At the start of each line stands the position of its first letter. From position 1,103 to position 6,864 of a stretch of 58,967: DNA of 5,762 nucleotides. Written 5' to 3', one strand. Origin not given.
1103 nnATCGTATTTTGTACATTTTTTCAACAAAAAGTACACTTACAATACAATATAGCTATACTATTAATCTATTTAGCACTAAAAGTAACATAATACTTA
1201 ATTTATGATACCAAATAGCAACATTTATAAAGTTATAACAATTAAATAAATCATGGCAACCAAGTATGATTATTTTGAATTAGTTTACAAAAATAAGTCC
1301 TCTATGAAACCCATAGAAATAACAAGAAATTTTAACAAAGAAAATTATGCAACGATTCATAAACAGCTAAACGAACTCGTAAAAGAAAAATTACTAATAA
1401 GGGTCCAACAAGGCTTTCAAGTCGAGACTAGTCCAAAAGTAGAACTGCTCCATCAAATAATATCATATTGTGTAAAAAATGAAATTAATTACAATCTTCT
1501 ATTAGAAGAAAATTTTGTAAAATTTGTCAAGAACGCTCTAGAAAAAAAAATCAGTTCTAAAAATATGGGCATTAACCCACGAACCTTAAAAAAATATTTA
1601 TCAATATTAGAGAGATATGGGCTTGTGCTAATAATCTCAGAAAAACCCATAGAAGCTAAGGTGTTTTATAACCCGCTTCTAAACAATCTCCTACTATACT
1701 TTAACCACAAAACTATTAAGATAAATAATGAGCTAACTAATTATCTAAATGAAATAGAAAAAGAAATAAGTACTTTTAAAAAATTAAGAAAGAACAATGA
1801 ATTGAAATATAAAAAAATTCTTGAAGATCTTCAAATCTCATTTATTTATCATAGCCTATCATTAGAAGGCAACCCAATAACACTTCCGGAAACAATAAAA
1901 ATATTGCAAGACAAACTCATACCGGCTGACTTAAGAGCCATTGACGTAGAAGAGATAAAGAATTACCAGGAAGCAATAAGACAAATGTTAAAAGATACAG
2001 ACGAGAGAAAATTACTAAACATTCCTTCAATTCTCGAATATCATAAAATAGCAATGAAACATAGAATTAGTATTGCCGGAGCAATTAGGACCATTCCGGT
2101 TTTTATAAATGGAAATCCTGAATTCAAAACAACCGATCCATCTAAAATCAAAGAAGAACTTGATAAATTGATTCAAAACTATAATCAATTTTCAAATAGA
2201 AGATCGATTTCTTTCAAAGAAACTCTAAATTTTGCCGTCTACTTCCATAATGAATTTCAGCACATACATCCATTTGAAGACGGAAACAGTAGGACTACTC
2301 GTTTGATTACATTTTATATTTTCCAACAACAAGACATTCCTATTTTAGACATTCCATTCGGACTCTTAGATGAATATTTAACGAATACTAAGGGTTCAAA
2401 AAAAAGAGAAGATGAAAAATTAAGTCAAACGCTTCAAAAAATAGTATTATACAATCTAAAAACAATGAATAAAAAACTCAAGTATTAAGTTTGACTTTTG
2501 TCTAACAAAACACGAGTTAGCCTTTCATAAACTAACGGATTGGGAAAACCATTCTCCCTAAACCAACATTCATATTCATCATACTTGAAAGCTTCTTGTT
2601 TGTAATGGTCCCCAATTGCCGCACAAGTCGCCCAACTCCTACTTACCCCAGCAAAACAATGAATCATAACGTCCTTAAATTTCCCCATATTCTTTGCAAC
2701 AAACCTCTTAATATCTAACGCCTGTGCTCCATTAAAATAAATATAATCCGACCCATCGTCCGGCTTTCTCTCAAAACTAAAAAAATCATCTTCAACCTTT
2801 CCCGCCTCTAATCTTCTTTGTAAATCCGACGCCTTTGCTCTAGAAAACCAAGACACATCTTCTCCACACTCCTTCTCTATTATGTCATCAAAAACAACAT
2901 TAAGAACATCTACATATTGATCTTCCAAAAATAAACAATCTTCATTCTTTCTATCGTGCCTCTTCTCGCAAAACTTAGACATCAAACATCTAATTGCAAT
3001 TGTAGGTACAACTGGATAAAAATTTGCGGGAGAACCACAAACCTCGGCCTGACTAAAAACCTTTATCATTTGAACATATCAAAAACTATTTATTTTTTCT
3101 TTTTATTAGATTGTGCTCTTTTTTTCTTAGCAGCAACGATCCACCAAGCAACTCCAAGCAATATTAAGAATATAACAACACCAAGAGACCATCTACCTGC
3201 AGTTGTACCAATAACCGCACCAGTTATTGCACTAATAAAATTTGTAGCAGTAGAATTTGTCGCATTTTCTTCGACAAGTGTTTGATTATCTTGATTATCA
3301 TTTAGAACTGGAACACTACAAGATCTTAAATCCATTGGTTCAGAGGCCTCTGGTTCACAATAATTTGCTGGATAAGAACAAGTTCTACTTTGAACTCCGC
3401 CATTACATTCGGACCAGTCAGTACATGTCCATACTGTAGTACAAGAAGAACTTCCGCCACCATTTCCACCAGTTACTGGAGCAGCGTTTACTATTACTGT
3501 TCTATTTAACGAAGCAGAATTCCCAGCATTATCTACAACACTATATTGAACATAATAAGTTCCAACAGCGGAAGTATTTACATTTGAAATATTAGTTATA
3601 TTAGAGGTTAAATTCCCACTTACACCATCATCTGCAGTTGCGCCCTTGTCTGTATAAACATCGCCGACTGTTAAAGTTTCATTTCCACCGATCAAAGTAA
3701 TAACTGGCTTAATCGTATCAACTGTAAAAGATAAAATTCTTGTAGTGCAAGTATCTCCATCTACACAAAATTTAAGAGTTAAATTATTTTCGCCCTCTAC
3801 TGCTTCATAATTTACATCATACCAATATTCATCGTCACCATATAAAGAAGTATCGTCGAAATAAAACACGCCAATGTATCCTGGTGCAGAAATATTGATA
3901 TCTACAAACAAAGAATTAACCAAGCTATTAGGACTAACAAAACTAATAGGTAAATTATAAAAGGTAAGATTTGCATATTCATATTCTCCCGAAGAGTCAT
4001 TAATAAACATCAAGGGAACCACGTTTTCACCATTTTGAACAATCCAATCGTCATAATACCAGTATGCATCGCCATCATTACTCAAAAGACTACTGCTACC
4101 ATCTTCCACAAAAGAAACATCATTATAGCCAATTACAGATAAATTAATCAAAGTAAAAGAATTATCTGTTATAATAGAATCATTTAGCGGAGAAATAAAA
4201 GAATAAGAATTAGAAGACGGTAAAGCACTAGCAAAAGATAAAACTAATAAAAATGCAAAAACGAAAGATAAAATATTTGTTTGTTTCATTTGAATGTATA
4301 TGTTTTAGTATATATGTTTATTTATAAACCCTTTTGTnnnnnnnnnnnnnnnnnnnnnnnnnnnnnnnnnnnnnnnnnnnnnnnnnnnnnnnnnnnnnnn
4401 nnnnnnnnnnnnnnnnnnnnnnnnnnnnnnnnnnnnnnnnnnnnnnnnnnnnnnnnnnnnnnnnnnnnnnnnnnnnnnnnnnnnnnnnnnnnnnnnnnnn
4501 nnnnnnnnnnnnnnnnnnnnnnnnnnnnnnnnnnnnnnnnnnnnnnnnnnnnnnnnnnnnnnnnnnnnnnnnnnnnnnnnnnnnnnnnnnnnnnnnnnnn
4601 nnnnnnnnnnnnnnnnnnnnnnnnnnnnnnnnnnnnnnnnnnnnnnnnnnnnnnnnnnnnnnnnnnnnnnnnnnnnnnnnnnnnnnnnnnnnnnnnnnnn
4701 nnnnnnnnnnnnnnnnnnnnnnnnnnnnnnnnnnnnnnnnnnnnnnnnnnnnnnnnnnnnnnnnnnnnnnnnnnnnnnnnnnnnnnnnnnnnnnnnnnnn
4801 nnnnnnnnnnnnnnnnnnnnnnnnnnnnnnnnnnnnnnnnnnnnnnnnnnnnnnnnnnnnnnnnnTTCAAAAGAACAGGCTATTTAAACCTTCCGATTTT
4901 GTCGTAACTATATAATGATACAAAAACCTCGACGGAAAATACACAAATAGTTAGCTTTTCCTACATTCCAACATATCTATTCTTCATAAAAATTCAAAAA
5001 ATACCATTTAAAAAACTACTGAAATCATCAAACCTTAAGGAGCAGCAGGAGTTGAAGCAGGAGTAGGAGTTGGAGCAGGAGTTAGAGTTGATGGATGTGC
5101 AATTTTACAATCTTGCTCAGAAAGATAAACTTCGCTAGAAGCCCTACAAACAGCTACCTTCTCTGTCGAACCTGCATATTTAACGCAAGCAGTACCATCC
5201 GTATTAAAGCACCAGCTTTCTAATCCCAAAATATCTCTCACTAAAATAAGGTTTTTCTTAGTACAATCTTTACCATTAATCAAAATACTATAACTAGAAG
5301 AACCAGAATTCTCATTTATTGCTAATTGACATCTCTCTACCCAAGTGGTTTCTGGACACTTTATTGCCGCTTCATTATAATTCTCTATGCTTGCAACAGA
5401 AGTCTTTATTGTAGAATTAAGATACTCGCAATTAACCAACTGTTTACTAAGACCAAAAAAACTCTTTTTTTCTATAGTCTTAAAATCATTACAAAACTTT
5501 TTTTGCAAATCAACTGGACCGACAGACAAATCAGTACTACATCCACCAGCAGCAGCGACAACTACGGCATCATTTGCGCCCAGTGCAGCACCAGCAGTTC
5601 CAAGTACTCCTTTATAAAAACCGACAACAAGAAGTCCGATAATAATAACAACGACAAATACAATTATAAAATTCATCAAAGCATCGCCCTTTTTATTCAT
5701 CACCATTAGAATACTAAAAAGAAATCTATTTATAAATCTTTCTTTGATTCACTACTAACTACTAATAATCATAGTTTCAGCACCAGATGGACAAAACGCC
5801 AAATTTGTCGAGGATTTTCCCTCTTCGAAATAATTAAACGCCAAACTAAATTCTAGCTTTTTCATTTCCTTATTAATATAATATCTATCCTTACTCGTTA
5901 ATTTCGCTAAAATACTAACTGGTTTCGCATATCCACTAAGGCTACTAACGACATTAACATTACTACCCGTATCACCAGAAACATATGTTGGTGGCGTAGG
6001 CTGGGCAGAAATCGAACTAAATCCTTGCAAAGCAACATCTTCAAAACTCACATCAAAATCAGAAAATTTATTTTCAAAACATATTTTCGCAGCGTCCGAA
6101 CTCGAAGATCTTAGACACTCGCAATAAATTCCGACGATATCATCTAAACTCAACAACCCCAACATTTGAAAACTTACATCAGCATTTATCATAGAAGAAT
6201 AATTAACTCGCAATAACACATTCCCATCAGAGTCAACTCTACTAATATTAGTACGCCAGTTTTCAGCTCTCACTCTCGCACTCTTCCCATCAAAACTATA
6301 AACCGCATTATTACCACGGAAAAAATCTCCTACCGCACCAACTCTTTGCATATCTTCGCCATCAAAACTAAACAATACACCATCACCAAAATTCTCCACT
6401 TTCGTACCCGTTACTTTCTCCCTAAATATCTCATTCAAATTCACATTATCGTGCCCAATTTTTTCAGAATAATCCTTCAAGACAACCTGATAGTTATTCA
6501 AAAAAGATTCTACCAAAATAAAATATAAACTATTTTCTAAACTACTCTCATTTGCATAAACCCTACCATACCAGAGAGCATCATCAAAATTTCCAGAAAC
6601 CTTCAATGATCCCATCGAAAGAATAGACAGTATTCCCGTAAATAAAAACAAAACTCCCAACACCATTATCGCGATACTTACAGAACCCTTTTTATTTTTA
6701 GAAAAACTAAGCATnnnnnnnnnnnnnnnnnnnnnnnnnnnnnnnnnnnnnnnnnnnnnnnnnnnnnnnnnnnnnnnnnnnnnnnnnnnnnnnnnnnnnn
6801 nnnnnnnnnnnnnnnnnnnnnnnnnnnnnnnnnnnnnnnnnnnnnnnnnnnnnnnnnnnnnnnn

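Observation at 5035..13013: Ten-gene island of proteins sharing an N-K-[KR]-G-[DSA] plus hydrophobic-helix N-terminus, with no assembly genes nearby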

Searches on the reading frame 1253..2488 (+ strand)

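Call 9: search_protein_families(library=pfam, max_evalue=0.01, proteins=[window:1253-2488:+])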
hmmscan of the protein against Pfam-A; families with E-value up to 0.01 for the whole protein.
window:1253-2488:+ (411 aa): 1 family
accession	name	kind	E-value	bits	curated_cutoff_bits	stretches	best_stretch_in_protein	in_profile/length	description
PF02661.23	Fic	-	4.8e-13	50.2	24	1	258-355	5-91/93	Fic/DOC family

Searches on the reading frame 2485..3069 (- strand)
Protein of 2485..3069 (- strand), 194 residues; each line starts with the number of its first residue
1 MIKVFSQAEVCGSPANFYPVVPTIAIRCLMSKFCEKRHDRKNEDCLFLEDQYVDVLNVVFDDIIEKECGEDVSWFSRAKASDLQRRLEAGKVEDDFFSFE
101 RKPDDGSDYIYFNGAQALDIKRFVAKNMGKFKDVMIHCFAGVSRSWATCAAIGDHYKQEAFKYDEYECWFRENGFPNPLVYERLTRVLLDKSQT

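Call 9: search_protein_families(library=pfam, max_evalue=0.01, proteins=[window:2485-3069:-])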
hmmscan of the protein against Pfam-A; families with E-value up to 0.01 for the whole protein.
window:2485-3069:- (194 aa): 1 family
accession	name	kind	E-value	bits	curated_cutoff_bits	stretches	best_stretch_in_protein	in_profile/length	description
PF00782.25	DSPc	-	0.00015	22.1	33.5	1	120-151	62-93/133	Dual specificity phosphatase, catalytic domain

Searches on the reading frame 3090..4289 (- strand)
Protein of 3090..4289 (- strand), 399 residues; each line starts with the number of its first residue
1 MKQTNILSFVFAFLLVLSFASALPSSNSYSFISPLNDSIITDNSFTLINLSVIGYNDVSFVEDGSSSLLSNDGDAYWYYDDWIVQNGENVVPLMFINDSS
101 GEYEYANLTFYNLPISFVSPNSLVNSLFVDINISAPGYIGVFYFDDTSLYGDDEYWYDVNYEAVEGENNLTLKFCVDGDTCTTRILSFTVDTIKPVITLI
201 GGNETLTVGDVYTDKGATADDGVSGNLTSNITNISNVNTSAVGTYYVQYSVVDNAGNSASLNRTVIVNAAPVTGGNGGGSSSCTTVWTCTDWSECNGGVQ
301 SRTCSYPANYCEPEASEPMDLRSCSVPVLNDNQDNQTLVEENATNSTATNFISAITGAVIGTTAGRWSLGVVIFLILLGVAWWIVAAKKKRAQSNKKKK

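Call 9: search_protein_families(library=pfam, max_evalue=0.01, proteins=[window:3090-4289:-])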
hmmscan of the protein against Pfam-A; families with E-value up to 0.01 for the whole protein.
window:3090-4289:- (399 aa): 1 family
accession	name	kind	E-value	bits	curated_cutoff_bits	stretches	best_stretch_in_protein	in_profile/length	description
PF16403.11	Bact_surface_Ig-like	-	2.5e-16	59.9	27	1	199-267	3-71/71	Bacterial surface protein, Ig-like domain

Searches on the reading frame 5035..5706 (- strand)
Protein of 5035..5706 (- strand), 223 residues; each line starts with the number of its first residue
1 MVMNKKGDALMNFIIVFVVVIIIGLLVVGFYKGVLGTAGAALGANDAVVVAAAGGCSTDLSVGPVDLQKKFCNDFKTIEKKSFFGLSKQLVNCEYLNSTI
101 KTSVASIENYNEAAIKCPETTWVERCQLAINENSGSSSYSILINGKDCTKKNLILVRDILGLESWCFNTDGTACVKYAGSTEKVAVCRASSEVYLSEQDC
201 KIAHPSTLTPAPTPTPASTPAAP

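Call 7: search_protein_families(library=pfam, max_evalue=1, proteins=[window:5035-5706:-])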
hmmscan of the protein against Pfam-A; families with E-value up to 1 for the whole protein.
window:5035-5706:- (223 aa): 0 families

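Call 15: search_protein_families(library=ncbifam, max_evalue=1, proteins=[window:5035-5706:-])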
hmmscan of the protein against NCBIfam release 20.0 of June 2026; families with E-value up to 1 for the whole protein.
window:5035-5706:- (223 aa): 0 families

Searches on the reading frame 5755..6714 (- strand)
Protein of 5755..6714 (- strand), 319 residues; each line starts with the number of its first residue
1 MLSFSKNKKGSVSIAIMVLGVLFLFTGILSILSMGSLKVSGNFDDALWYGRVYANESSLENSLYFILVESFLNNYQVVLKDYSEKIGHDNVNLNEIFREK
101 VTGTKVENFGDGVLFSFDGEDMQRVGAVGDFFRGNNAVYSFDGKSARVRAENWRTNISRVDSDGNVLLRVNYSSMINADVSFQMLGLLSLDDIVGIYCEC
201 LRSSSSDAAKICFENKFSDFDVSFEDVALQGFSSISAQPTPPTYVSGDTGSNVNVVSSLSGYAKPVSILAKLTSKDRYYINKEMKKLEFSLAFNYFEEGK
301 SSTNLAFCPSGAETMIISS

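Call 7: search_protein_families(library=pfam, max_evalue=1, proteins=[window:5755-6714:-])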
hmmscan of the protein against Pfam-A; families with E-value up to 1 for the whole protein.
window:5755-6714:- (319 aa): 1 family
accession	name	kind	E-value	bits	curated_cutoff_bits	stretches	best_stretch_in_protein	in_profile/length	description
PF10863.13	NOP19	-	0.11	12.8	25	1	108-164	61-119/140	Nucleolar protein 19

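Call 15: search_protein_families(library=ncbifam, max_evalue=1, proteins=[window:5755-6714:-])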
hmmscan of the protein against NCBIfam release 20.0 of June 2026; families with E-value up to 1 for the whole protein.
window:5755-6714:- (319 aa): 1 family
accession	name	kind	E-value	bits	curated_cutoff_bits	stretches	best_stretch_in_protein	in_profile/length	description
TIGR02185.1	Trep_Strep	subfamily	0.084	13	76.45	1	7-79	57-128/188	MptD family putative ECF transporter S component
